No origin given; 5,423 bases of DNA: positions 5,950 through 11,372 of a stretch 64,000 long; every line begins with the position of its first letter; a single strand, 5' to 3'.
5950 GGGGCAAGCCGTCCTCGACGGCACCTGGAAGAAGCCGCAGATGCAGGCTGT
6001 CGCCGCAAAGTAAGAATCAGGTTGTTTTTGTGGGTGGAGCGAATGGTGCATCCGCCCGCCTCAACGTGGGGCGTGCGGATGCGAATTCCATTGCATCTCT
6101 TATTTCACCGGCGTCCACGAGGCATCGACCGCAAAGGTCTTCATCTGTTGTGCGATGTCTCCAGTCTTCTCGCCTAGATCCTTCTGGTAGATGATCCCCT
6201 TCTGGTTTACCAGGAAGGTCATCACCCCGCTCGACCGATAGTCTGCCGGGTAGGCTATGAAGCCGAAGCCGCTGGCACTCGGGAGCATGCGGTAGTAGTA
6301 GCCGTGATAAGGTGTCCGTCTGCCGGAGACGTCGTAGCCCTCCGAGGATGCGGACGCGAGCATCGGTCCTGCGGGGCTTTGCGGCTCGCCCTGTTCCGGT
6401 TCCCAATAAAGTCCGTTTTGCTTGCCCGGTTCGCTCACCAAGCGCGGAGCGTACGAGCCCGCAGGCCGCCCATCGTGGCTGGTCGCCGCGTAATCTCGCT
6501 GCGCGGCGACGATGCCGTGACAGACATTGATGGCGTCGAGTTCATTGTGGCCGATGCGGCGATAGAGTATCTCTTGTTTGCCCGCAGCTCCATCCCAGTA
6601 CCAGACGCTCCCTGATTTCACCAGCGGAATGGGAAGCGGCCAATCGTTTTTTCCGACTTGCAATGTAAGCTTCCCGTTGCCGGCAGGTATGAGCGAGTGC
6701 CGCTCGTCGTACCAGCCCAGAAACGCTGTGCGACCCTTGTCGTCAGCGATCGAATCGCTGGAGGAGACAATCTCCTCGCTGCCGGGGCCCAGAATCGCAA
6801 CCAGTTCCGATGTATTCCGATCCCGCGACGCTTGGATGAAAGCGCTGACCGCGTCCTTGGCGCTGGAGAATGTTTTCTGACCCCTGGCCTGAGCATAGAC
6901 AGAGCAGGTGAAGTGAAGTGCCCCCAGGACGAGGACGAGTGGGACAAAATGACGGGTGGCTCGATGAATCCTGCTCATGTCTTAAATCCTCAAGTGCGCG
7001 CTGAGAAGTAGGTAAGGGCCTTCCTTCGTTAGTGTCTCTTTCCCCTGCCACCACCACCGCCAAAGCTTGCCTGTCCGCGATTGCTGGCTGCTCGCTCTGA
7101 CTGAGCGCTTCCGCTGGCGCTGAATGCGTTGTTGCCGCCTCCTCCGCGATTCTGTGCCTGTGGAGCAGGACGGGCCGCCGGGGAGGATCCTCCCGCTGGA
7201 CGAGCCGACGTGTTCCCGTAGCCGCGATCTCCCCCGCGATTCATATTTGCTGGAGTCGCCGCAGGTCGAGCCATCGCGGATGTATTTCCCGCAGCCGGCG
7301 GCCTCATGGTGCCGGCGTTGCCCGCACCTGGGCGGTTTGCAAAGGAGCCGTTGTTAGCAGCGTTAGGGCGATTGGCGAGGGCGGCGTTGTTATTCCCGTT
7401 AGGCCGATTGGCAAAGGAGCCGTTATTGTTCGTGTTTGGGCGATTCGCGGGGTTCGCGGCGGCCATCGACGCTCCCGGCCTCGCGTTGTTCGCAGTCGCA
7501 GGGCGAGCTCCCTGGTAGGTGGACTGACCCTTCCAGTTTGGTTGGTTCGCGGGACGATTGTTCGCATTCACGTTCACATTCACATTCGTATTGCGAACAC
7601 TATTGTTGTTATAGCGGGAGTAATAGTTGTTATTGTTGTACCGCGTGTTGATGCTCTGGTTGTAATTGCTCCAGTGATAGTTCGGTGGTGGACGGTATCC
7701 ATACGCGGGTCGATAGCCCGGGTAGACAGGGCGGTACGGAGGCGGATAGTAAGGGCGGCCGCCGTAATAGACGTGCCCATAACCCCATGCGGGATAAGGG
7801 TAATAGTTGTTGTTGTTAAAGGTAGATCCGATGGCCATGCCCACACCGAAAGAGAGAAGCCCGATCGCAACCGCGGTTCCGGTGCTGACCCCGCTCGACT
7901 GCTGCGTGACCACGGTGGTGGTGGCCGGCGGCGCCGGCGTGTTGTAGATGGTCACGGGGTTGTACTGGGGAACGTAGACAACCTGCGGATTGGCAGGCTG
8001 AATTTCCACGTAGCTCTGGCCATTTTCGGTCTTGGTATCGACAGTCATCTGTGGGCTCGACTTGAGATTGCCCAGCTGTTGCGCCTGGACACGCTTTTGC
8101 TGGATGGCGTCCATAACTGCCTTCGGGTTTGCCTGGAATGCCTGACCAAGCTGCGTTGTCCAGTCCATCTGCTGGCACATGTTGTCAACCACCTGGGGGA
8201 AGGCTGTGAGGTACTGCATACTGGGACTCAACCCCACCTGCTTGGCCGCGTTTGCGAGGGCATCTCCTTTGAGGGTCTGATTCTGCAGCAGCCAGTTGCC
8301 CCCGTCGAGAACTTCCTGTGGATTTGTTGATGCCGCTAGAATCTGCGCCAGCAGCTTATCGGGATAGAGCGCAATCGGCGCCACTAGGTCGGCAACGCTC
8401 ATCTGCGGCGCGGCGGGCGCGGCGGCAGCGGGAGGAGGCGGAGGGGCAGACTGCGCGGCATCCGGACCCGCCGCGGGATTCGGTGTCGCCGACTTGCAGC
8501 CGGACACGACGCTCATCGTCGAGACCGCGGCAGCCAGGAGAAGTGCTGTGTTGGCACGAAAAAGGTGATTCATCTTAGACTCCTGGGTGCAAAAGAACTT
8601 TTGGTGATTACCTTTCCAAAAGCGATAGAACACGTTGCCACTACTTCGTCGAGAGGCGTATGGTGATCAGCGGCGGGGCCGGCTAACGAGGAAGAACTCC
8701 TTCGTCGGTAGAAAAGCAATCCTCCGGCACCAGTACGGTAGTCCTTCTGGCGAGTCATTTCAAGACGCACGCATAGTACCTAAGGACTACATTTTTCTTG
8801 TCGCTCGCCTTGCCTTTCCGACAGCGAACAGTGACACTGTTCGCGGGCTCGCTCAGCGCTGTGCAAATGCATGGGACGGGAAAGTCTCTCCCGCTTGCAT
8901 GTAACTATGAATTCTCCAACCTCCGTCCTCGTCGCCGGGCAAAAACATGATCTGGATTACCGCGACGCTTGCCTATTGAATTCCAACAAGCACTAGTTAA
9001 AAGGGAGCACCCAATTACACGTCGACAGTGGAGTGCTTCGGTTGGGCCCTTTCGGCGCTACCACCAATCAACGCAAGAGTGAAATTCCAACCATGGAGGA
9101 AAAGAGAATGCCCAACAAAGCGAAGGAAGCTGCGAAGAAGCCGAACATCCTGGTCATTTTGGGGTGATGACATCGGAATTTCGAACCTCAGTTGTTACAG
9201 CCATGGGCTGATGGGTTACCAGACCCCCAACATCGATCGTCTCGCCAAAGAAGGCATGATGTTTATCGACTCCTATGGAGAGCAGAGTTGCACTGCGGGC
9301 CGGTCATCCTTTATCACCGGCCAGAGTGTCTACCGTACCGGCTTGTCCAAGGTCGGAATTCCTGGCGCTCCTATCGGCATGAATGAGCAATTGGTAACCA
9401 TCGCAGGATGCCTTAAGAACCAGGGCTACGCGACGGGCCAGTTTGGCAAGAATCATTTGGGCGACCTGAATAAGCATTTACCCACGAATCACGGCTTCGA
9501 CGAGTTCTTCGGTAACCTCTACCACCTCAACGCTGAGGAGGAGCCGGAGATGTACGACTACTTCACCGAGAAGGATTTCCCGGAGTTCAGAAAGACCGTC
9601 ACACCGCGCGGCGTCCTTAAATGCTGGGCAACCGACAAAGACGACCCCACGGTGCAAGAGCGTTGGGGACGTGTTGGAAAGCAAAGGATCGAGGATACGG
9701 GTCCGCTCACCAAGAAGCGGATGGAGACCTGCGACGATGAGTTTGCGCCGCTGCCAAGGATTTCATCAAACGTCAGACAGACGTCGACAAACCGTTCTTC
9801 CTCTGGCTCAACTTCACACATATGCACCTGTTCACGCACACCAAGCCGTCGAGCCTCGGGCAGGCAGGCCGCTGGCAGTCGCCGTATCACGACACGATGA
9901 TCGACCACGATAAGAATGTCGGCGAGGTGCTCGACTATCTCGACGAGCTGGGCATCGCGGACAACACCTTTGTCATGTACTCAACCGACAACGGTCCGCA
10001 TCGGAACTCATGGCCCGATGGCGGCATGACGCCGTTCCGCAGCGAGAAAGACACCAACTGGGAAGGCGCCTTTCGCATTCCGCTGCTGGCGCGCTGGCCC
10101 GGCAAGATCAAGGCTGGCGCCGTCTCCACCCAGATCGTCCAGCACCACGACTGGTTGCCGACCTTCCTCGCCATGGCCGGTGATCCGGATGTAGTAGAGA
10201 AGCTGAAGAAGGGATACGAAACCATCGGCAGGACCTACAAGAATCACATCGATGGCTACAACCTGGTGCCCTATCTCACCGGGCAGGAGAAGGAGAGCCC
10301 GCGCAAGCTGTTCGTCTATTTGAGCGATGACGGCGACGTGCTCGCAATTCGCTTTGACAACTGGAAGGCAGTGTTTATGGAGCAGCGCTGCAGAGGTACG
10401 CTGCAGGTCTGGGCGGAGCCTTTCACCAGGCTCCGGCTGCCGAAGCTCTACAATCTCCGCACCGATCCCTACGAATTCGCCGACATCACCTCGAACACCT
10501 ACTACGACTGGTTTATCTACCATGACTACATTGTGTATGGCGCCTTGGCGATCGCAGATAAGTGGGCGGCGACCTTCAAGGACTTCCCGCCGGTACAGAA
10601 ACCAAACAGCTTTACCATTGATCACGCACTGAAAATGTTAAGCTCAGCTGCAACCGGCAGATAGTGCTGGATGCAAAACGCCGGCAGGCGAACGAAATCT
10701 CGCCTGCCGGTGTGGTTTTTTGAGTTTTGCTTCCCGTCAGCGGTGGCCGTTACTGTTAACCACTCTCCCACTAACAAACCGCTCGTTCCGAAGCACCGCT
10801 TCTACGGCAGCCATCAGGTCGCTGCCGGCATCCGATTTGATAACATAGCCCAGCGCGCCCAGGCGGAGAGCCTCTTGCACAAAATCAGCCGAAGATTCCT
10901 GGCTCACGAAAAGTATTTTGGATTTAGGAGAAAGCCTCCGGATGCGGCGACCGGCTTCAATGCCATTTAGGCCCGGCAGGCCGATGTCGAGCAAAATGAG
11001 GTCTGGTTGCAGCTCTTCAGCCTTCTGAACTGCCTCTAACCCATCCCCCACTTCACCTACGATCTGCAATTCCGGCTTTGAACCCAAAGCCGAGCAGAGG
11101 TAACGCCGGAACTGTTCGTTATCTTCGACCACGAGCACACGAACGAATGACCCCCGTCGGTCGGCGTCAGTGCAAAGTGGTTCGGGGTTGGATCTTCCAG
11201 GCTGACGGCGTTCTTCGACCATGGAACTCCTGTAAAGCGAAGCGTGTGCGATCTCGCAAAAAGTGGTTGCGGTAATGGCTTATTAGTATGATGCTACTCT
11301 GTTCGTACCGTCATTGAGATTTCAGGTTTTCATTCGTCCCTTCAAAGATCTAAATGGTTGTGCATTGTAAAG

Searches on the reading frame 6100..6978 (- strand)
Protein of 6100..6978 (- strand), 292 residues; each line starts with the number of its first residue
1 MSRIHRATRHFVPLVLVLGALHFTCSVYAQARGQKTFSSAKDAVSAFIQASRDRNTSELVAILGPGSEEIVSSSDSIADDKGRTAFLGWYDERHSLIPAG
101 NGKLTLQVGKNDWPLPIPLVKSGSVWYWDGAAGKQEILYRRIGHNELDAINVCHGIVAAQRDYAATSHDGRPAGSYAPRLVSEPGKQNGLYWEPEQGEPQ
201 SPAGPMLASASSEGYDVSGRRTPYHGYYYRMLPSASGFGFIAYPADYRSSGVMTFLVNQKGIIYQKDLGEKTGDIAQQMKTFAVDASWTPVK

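Call 29: search_protein_families(library=pfam, proteins=[window:6100-6978:-], max_evalue=0.001)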
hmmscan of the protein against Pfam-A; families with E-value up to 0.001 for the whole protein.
window:6100-6978:- (292 aa): 1 family
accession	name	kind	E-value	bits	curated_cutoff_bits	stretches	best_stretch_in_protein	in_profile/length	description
PF11453.13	DUF2950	-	9.5e-87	291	20.2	2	34-234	1-199/274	Protein of unknown function (DUF2950)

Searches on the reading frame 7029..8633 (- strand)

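Call 29: search_protein_families(library=pfam, proteins=[window:7029-8633:-], max_evalue=0.001)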
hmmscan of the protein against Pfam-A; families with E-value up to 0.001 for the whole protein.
window:7029-8633:- (534 aa): 1 family
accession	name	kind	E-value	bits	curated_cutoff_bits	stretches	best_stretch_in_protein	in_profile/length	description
PF11737.13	DUF3300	-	6.5e-50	170.2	25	1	79-283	4-195/227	Protein of unknown function (DUF3300)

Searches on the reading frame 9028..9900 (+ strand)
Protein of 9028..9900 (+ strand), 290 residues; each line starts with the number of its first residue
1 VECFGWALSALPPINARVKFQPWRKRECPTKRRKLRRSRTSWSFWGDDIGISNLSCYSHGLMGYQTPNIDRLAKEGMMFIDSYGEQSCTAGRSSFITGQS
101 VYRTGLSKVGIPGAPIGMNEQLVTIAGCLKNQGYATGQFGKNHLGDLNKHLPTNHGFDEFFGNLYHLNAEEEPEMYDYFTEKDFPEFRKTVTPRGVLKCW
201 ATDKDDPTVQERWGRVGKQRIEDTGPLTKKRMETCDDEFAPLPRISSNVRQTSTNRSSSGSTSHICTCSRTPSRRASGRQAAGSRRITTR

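Call 29: search_protein_families(library=pfam, proteins=[window:9028-9900:+], max_evalue=0.001)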
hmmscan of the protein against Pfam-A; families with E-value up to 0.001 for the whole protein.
window:9028-9900:+ (290 aa): 1 family
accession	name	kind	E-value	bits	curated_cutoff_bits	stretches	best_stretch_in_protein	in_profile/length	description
PF00884.28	Sulfatase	-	6.3e-19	68.8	25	1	46-182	8-141/301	Sulfatase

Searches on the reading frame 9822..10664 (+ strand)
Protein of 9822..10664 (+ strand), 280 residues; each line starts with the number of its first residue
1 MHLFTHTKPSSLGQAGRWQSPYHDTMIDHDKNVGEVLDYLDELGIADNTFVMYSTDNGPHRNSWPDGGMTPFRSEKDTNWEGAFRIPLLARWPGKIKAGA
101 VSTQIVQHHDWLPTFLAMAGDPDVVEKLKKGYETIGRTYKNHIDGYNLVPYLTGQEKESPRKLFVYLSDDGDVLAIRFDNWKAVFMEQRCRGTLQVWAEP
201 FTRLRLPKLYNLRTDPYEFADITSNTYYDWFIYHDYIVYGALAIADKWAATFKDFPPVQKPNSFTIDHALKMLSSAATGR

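Call 29: search_protein_families(library=pfam, proteins=[window:9822-10664:+], max_evalue=0.001)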
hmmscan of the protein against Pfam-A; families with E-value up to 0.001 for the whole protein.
window:9822-10664:+ (280 aa): 3 families
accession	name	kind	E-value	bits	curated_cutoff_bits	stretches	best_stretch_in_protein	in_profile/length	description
PF00884.28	Sulfatase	-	1.6e-19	70.7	25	1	22-120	206-300/301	Sulfatase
PF16347.10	SGSH_C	-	3.9e-09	37.3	29.3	1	79-120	11-52/154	N-sulphoglucosamine sulphohydrolase, C-terminal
PF14707.11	Sulfatase_C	-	4.7e-07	30.9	30.9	1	161-253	3-97/127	C-terminal region of aryl-sulfatase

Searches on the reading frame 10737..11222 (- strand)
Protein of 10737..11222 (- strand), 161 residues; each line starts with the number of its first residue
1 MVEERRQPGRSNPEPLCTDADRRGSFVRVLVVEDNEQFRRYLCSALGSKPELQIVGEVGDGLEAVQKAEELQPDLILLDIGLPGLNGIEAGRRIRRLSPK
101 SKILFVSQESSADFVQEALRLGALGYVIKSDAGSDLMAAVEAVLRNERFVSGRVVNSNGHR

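Call 29: search_protein_families(library=pfam, proteins=[window:10737-11222:-], max_evalue=0.001)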
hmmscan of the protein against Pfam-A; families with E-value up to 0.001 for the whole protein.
window:10737-11222:- (161 aa): 1 family
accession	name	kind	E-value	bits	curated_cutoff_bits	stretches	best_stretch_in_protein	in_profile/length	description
PF00072.30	Response_reg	-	8.3e-25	87.6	30.2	1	29-141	1-111/111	Response regulator receiver domain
